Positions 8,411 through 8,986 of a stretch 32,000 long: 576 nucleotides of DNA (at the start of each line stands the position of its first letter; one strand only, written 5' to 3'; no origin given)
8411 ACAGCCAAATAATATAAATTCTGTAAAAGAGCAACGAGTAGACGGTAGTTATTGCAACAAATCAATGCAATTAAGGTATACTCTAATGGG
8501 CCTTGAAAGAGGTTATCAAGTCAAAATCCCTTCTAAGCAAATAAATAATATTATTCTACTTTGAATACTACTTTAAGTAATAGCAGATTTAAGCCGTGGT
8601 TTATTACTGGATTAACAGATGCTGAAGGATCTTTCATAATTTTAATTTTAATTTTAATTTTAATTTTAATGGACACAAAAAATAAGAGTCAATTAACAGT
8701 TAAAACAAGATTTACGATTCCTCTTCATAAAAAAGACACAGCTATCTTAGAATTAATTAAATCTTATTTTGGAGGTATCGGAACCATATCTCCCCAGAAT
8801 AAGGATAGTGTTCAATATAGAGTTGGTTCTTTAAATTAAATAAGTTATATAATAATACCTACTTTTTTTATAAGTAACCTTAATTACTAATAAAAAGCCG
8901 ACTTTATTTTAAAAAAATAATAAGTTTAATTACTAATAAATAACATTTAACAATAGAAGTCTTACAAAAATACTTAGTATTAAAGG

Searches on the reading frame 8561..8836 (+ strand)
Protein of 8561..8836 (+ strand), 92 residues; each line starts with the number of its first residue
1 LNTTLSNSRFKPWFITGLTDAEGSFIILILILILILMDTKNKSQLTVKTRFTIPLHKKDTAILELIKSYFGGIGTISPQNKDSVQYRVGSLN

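Call 81: search_protein_families(library=pfam, proteins=[window:8561-8836:+], max_evalue=0.01)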
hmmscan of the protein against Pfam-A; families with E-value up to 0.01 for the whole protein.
window:8561-8836:+ (92 aa): 1 family
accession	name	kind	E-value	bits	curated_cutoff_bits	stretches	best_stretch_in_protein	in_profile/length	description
PF00961.24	LAGLIDADG_1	-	1.8e-12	48.5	23.1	1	15-90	1-70/102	LAGLIDADG endonuclease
